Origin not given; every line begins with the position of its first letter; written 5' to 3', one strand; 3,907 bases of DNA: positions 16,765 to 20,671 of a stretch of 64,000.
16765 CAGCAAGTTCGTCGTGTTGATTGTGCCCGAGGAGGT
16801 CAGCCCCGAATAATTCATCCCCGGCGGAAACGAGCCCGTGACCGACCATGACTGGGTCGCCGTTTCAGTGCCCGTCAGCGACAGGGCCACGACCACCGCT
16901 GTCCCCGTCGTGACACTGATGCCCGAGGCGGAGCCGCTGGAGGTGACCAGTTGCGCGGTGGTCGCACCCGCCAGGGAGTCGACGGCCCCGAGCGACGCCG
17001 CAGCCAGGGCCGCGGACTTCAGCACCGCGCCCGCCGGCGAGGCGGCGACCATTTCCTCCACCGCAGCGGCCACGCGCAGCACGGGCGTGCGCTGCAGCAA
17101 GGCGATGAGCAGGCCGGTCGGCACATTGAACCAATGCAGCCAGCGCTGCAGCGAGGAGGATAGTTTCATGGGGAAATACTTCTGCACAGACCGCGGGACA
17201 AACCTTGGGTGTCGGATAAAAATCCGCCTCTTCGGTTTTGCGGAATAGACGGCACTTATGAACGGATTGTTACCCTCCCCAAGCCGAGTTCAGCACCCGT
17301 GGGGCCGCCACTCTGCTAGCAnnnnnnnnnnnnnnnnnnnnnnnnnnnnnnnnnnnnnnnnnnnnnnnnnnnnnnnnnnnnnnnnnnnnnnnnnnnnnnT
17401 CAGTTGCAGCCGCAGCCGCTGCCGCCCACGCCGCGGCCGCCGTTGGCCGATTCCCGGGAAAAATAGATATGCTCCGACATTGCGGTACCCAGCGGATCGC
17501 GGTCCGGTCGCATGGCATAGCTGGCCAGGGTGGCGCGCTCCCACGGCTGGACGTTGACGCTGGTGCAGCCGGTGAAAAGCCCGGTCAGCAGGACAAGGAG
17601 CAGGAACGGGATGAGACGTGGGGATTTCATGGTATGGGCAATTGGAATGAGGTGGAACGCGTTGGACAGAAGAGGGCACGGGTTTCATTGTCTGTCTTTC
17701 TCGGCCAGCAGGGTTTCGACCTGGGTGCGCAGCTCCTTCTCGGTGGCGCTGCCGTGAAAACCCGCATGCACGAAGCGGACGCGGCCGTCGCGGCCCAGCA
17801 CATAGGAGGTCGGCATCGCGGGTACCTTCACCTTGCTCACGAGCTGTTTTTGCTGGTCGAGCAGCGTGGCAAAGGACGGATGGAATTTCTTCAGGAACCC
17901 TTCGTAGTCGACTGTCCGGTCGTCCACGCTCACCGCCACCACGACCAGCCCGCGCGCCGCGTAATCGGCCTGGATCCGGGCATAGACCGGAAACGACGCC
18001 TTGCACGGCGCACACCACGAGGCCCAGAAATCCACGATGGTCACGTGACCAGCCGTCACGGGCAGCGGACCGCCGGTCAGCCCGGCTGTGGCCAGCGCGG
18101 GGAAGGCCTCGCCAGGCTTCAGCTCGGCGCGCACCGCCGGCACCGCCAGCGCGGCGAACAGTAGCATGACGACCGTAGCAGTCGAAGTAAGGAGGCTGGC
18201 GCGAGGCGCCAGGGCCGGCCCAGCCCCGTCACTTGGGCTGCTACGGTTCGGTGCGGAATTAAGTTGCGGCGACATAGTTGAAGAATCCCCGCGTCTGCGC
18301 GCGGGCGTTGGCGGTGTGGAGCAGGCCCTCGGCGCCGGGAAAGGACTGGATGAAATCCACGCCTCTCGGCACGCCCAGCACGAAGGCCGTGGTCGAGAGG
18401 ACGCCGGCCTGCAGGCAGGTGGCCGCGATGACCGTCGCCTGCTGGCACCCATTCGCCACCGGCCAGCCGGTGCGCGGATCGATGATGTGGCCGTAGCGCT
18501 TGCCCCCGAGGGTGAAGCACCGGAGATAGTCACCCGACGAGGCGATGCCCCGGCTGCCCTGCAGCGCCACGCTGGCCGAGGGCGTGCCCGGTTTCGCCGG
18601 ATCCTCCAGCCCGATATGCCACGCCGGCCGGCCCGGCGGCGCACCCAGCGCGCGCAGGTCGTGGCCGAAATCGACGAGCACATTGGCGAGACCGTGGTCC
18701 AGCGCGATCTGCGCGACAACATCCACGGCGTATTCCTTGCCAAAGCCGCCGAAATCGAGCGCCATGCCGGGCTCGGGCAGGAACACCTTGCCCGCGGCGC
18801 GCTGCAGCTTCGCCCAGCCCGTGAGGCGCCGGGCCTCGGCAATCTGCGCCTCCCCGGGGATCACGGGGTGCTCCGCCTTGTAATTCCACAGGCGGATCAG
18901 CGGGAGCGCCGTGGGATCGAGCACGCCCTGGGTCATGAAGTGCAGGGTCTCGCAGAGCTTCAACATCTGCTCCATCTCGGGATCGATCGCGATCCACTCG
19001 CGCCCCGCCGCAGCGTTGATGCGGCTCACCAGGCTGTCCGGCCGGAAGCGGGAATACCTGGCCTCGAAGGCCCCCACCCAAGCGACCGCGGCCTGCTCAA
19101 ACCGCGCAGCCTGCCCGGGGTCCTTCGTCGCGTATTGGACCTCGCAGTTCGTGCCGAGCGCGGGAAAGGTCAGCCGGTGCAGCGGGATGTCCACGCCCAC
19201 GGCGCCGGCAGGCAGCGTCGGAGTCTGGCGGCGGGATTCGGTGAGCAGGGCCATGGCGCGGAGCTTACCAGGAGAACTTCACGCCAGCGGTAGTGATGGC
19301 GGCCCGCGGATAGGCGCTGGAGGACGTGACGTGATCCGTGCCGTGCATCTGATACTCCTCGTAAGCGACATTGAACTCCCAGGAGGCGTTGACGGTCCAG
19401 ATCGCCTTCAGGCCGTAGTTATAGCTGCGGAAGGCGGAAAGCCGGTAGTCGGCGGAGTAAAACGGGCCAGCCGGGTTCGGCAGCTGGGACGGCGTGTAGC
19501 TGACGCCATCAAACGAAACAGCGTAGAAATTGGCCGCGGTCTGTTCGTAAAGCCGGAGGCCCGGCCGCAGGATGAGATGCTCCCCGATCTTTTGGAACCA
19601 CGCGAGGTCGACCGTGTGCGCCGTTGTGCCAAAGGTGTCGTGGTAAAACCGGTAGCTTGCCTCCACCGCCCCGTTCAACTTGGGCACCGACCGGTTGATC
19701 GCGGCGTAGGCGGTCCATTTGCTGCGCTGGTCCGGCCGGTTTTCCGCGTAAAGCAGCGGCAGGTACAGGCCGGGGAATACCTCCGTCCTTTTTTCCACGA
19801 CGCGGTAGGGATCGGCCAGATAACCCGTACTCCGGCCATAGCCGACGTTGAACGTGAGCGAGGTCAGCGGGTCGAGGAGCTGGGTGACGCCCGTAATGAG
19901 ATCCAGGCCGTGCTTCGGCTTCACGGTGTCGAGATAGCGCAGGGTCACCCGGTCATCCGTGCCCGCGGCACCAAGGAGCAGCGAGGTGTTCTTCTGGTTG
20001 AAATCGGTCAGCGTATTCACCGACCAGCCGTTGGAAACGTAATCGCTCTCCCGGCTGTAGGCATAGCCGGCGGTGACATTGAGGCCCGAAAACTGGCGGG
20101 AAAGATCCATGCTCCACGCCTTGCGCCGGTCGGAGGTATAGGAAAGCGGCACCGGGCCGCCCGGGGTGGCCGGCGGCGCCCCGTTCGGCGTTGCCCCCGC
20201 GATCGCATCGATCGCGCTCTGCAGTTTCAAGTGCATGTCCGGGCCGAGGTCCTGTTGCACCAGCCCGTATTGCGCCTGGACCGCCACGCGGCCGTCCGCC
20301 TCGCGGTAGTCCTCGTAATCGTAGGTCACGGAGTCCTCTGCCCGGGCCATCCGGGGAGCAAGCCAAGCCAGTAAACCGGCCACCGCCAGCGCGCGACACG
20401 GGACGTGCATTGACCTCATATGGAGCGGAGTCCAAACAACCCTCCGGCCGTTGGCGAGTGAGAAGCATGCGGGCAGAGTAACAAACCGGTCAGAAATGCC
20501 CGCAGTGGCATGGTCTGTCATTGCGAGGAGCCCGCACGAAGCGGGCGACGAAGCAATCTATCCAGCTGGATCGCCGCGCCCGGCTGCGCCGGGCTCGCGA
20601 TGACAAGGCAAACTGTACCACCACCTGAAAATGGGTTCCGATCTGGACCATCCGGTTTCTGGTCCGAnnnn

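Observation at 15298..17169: Ig-repeat protein downstream of the ApbE module carries a second D-x-L-A-G-A-T motif and an unexplained tandem C-terminal module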

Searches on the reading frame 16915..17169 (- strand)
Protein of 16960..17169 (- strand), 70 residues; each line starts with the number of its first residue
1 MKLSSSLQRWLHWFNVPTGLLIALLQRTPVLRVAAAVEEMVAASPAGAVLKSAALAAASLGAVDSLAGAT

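Call 24: find_related_loci(query=A3, collection=genome_contigs, flank=10000)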
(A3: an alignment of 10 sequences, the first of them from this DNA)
Query A3 (85 aa) in genome_contigs; peptide patterns used: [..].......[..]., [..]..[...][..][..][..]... (x = any residue, [..] = any of these).
190 stretches matched a pattern; 147 encode a relative of the query (tblastn E <= 1e-3); the best 80 are kept; 78 distinct loci.
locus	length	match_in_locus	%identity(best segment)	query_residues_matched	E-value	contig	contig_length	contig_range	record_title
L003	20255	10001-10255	86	1-85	2e-42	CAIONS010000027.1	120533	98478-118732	MAG: uncultured Opitutae bacterium isolate Umea3p2_bin-0592 genome assembly, contig: bin-0592:27/71, whole genome shotgu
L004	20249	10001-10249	65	1-85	3e-30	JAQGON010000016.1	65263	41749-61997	MAG: Verrucomicrobia bacterium isolate RYN_614 scaffold_2753245, whole genome shotgun sequence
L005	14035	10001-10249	68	1-85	1e-28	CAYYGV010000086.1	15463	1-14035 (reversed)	MAG TPA_asm: uncultured Opitutaceae bacterium isolate SRP262948_co1_81 genome assembly, contig: NODE_3708_length_15463_c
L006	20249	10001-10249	62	1-85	6e-27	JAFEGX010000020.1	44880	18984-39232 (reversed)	MAG: Verrucomicrobia bacterium isolate SZAS TMP-19 CK_MAG-35__20__length-44880, whole genome shotgun sequence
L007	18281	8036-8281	65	1-84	2e-26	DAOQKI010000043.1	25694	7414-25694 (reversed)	MAG TPA_asm: Opitutaceae bacterium isolate AMR_MDS_0578 NODE_786_length_25694_cov_8.406178, whole genome shotgun sequenc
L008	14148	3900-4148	62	1-85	3e-25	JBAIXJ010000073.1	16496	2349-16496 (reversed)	MAG: Opitutales bacterium isolate bin_2 c_000004232298, whole genome shotgun sequence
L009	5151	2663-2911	60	1-85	6e-25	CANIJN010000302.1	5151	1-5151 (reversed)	MAG: Opitutae bacterium isolate RE-9nov16-252 genome assembly, contig: RE-9nov16-C49524, whole genome shotgun sequence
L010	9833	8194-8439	68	1-84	1e-24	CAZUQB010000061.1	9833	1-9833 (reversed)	MAG TPA_asm: uncultured Opitutaceae bacterium isolate SRP262948_co1_78 genome assembly, contig: NODE_7299_length_9833_co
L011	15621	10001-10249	60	1-85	9e-25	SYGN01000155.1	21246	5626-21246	MAG: Opitutaceae bacterium isolate F1-60-MAGs102 F1-60__c291058, whole genome shotgun sequence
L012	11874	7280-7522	57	1-83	1e-23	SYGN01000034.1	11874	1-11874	MAG: Opitutaceae bacterium isolate F1-60-MAGs102 F1-60__c45944, whole genome shotgun sequence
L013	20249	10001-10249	55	1-85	6e-23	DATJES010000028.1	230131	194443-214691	MAG TPA_asm: Lacunisphaera sp. isolate SMAG_U15439 k141_10470213, whole genome shotgun sequence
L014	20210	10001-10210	64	1-70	9e-23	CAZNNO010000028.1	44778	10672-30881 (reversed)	MAG TPA_asm: uncultured Opitutaceae bacterium isolate binchicken_co162_62 genome assembly, contig: NODE_1411_length_4477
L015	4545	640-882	55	1-83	9e-23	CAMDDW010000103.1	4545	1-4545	MAG: Akkermansia muciniphila isolate MaH-09apr19-217 genome assembly, contig: MaH-09apr19-C45136, whole genome shotgun s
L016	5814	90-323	64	1-80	2e-22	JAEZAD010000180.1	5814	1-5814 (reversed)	MAG: Verrucomicrobia bacterium isolate OH_CBrB_135 k127_2568030, whole genome shotgun sequence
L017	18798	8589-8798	63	1-70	8e-23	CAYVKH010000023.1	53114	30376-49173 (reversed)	MAG TPA_asm: uncultured Opitutaceae bacterium isolate binchicken_co54_442 genome assembly, contig: NODE_1041_length_5311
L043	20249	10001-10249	60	1-85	1e-19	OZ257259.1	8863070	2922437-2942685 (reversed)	MAG: Opitutaceae bacterium isolate 8c8c86a4-7f3d-427f-b2af-761d391f18d0 genome assembly, chromosome: 1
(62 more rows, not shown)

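Call 44: find_homologous_proteins(query=A2, max_evalue=0.001)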
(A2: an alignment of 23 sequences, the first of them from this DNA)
Query A2 (23 sequences) (85 aa, profile of the alignment): 82 proteins with E <= 0.001 among 8000 candidates.
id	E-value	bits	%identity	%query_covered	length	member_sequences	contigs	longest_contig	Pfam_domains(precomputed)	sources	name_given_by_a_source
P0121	2.6e-33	131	66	100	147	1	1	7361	-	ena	-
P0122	8.5e-32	126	61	98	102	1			-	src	-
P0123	1.8e-31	125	60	100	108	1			-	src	-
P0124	8.3e-31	123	100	100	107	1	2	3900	-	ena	-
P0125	5.7e-30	120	54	100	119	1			-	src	-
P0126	1.0e-29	120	84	100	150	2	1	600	-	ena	-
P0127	1.2e-29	119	63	82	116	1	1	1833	-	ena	-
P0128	2.5e-29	118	52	100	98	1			-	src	-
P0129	3.0e-29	118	60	86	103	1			-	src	-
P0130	3.5e-29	118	56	100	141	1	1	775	-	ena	-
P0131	6.8e-29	117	59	84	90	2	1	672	-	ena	-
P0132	8.4e-29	117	58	98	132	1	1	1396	-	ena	-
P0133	1.3e-28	116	56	82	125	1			-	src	-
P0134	1.4e-28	116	55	100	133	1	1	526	-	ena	-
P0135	1.5e-28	116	68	73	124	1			-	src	-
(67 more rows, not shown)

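Call 51: search_protein_families(library=pfam, proteins=[L043:1891-3774:+, L043:3921-4973:+, L043:4930-5592:+, L043:5577-6254:+, L043:6101-6913:+, L043:6835-8664:+, L043:8661-9917:+, L043:12532-14322:+, L043:15482-17395:+, L043:17503-18927:+], max_evalue=0.001)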
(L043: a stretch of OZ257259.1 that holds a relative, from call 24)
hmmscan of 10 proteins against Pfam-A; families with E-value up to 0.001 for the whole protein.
L043:1891-3774:+ (627 aa): 1 family
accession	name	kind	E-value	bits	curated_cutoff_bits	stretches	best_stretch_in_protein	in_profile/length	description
PF03372.29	Exo_endo_phos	-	5.9e-33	114.8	24.5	1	380-619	1-225/225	Endonuclease/Exonuclease/phosphatase family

L043:3921-4973:+ (350 aa): 0 families

L043:4930-5592:+ (220 aa): 0 families

L043:5577-6254:+ (225 aa): 2 families
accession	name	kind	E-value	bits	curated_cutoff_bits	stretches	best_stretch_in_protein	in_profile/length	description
PF00072.30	Response_reg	-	2.6e-25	89.2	30.2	1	3-113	1-111/111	Response regulator receiver domain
PF00486.34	Trans_reg_C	-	9e-24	83.8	26.2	1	146-220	1-76/77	Transcriptional regulatory protein, C terminal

L043:6101-6913:+ (270 aa): 2 families
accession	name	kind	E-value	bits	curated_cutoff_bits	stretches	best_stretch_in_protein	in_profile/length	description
PF13620.12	CarboxypepD_reg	-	7.3e-09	36.3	32.3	1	218-269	27-79/82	Carboxypeptidase regulatory-like domain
PF13715.12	CarbopepD_reg_2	-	0.00061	20.2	32.2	0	216-268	21-73/88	CarboxypepD_reg-like domain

L043:6835-8664:+ (609 aa): 2 families
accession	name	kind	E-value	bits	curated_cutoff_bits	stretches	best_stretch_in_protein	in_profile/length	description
PF02518.31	HATPase_c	-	5.3e-21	75.6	26.4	1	504-607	7-110/111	Histidine kinase-, DNA gyrase B-, and HSP90-like ATPase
PF00512.31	HisKA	-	2.5e-14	53.5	26.9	1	389-453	3-66/66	His Kinase A (phospho-acceptor) domain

L043:8661-9917:+ (418 aa): 0 families

L043:12532-14322:+ (596 aa): 0 families

L043:15482-17395:+ (637 aa): 5 families
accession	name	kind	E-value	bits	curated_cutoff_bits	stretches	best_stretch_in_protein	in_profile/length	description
PF08534.16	Redoxin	-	2.7e-29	102.3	26.6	2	276-425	2-145/148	Redoxin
PF00578.27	AhpC-TSA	-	3.9e-29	101.6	26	2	277-413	2-124/124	AhpC/TSA family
PF13905.12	Thioredoxin_8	-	7.4e-11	42.7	27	1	497-545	1-50/94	Thioredoxin-like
PF13098.12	Thioredoxin_2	-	2.3e-06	28.3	27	1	302-423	4-102/104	Thioredoxin-like domain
PF00085.26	Thioredoxin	-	0.00038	20.9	23.5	0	497-546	18-66/103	Thioredoxin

L043:17503-18927:+ (474 aa): 0 families

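Call 58: search_protein_families(library=pfam, proteins=[window:16960-17169:-], max_evalue=10)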
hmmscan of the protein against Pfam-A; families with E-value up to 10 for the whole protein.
window:16960-17169:- (70 aa): 0 families

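Call 74: search_protein_families(library=pfam, proteins=[L014:10-1749:+, L014:2401-3405:+, L014:2389-3426:-, L014:11697-13136:+, L014:13183-14187:+, L014:14197-15501:+, L014:15657-16943:+, L014:17060-17992:+, L014:6591-7868:+, L014:11640-13238:-], max_evalue=0.001)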
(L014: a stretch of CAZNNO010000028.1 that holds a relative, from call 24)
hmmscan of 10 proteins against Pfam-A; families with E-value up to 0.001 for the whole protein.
L014:10-1749:+ (579 aa): 3 families
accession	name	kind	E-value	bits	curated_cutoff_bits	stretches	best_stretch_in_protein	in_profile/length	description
PF00501.34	AMP-binding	-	1.6e-90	304.1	29.9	1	24-405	5-378/384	AMP-binding enzyme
PF13193.12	AMP-binding_C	-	6.6e-29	101.1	24.5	1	466-544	1-76/76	AMP-binding enzyme C-terminal domain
PF16177.11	ACAS_N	-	1.6e-05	25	27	1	1-18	38-55/55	Acetyl-coenzyme A synthetase N-terminus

L014:2401-3405:+ (334 aa): 0 families

L014:2389-3426:- (345 aa): 2 families
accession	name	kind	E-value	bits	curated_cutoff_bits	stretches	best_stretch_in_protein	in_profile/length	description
PF01370.27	Epimerase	-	3.1e-16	60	20.9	1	7-221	1-237/240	NAD dependent epimerase/dehydratase family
PF04321.23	RmlD_sub_bind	-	0.00028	20.5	27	0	5-72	1-57/287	RmlD substrate binding domain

L014:11697-13136:+ (479 aa): 0 families

L014:13183-14187:+ (334 aa): 1 family
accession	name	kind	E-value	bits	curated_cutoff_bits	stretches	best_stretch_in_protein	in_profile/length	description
PF06283.17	ThuA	-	1.4e-35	123.9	33.4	1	74-301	27-209/209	Trehalose utilisation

L014:14197-15501:+ (434 aa): 0 families

L014:15657-16943:+ (428 aa): 0 families

L014:17060-17992:+ (310 aa): 2 families
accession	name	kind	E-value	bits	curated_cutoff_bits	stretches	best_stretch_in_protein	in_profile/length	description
PF11999.13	Ice_binding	-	2.5e-53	181.3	28.7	1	73-265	1-208/208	Ice-binding-like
PF18205.6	VPDSG-CTERM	-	3.2e-05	24.1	25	1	280-304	1-25/26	VPDSG-CTERM motif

L014:6591-7868:+ (425 aa): 0 families

L014:11640-13238:- (532 aa): 0 families

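Call 75: search_protein_representatives(alignment_id=A2)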
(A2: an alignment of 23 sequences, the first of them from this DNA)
Query: 23 sequences, 85 profile positions. Proteins with E-value up to 0.001 (for the whole library): 410; up to 1e-10: 243; up to 1e-30: 5. The best 150 are listed.
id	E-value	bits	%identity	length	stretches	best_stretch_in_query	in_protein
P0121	8.3e-34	131.1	-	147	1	1-85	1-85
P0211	1.1e-33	130.6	-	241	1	2-85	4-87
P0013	3.0e-32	126.1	-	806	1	1-85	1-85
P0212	1.0e-31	124.4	-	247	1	1-85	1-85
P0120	1.0e-31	124.4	-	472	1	1-85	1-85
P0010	1.1e-30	121.0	-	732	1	1-85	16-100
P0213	1.1e-30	121.0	-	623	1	1-85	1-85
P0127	3.9e-30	119.3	-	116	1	1-85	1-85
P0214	6.4e-30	118.6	-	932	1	1-84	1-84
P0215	7.6e-30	118.4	-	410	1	1-85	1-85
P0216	9.1e-30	118.1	-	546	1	1-83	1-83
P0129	9.6e-30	118.1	-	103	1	2-85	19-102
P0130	1.1e-29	117.9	-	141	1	1-83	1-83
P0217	1.4e-29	117.6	-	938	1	1-84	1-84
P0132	2.7e-29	116.6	-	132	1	1-83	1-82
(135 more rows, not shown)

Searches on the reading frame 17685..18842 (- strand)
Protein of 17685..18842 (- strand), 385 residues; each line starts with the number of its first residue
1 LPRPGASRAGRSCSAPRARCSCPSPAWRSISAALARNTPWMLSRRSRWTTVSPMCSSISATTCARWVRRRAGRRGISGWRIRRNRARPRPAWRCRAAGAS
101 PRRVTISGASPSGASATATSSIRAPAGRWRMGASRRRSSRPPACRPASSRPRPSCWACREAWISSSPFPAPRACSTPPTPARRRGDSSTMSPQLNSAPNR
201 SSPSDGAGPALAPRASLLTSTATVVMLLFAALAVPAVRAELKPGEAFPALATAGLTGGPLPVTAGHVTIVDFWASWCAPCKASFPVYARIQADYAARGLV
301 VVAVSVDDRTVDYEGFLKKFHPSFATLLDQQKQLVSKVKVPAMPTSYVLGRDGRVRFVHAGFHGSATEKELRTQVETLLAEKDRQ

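Call 5: search_protein_families(library=pfam, proteins=[window:17685-18842:-], max_evalue=0.01)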
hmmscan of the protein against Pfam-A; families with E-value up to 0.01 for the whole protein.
window:17685-18842:- (385 aa): 4 families
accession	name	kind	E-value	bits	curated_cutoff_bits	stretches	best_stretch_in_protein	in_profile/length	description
PF08534.16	Redoxin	-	1.3e-14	54.7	26.6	1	244-371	3-144/148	Redoxin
PF13905.12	Thioredoxin_8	-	1e-13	51.8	27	1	266-355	2-94/94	Thioredoxin-like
PF00578.27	AhpC-TSA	-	2.8e-12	47.1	26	1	264-357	24-123/124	AhpC/TSA family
PF00085.26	Thioredoxin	-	5.3e-10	39.7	23.5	1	267-309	20-61/103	Thioredoxin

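Call 15: search_protein_families(library=ncbifam, proteins=[window:17685-18842:-], max_evalue=0.1)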
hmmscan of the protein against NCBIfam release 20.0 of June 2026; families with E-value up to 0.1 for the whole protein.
window:17685-18842:- (385 aa): 16 families
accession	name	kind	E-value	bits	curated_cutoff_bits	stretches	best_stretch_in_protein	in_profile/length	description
NF002854.0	PRK03147.1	subfamily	2.2e-19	70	170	1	264-376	61-170/176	thiol-disulfide oxidoreductase ResA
NF041202.1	StoA_CxxC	exception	4.5e-16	59.2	210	1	222-361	9-150/163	endospore biogenesis thiol-disulfide oxidoreductase StoA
TIGR00385.1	dsbE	subfamily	3.9e-14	52.6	123.15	1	262-363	60-158/173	DsbE family thiol:disulfide interchange protein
NF047696.1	ThlDiSintTplARhiz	equivalog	3.8e-11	43.2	230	1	244-319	74-152/219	thiol:disulfide interchange protein TlpA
TIGR01068.1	thioredoxin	equivalog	2.4e-10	40.5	96.8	1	267-309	16-57/101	thioredoxin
NF041054.1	WAxxUGC_long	equivalog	6.2e-09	35.6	300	1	265-359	104-199/354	ResA-like WAxxUGC motif-containing protein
NF010625.0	PRK14018.1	equivalog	4.3e-07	28.8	522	1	236-362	26-159/521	bifunctional peptide-methionine (S)-S-oxide reductase MsrA/peptide-methionine (R)-S-oxide reductase MsrB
NF011941.0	PRK15412.1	equivalog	7.1e-07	28.9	359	1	262-372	65-173/185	thiol:disulfide interchange protein DsbE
NF006898.0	PRK09381.1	equivalog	1.9e-06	28.2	138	1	264-309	20-64/109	thioredoxin TrxA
TIGR01126.1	pdi_dom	equivalog_domain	4.1e-06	27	107.2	1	265-311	14-62/105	protein disulfide-isomerase domain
NF008229.0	PRK10996.1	equivalog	1.2e-05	25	125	1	268-297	55-84/141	thioredoxin TrxC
TIGR01130.1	ER_PDI_fam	subfamily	0.0017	18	344.25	1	269-314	367-411/476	protein disulfide-isomerase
NF047697.1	ThioredTrxAClost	equivalog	0.0024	18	140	1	266-296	18-48/105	thioredoxin TrxA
NF040769.1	SelL_rel_redox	subfamily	0.013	15.2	120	1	277-334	37-94/173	SelL-related redox protein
NF045694.1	seleno_TsoB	exception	0.028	12.5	805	1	266-282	475-491/572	rhodanese/DsbD fusion-like selenoprotein TsoB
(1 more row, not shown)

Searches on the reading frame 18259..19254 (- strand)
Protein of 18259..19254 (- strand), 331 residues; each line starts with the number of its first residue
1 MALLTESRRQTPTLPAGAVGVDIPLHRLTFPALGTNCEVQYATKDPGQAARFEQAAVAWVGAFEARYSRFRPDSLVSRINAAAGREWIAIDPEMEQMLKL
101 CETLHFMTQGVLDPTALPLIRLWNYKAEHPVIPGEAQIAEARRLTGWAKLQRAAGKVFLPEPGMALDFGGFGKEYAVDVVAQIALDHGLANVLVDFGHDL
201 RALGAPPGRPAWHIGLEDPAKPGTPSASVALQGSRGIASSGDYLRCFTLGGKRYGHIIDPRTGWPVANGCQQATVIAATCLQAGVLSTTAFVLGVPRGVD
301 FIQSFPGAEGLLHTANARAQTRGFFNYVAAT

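Call 5: search_protein_families(library=pfam, proteins=[window:18259-19254:-], max_evalue=0.01)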
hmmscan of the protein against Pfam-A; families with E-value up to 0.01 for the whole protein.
window:18259-19254:- (331 aa): 1 family
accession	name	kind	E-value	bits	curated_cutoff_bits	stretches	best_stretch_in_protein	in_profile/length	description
PF02424.20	ApbE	-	1.5e-72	244.8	25.6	1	33-308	1-262/266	ApbE family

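Call 15: search_protein_families(library=ncbifam, proteins=[window:18259-19254:-], max_evalue=0.1)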
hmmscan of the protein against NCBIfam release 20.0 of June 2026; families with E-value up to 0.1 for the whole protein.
window:18259-19254:- (331 aa): 2 families
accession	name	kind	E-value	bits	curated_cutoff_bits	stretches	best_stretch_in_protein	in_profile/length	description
NF007774.0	PRK10461.1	equivalog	1.1e-33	116.6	498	1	32-298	41-313/351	FAD:protein FMN transferase ApbE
NF007640.0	PRK10307.1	subfamily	0.08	11.8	276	0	187-215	22-50/411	WcaI family glycosyltransferase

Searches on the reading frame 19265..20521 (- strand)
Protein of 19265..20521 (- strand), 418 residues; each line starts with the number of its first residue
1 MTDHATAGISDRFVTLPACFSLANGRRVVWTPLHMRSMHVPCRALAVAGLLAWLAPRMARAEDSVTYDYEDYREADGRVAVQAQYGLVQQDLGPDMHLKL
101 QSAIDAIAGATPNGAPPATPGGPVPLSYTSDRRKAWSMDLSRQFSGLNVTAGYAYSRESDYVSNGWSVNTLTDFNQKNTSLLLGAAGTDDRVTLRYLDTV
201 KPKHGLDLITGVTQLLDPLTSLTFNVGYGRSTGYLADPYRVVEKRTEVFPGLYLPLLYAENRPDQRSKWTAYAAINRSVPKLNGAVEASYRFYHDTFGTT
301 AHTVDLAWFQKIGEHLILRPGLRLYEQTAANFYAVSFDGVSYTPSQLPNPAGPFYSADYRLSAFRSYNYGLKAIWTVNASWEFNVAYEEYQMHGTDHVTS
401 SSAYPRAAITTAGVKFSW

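Call 5: search_protein_families(library=pfam, proteins=[window:19265-20521:-], max_evalue=0.01)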
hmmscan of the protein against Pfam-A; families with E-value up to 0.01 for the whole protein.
window:19265-20521:- (418 aa): 1 family
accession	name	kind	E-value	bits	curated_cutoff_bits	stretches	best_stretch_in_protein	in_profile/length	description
PF12094.14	DUF3570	-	1.3e-65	222.3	25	3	203-393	219-397/427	Protein of unknown function (DUF3570)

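Call 15: search_protein_families(library=ncbifam, proteins=[window:19265-20521:-], max_evalue=0.1)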
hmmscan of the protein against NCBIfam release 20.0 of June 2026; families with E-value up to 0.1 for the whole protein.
window:19265-20521:- (418 aa): 0 families
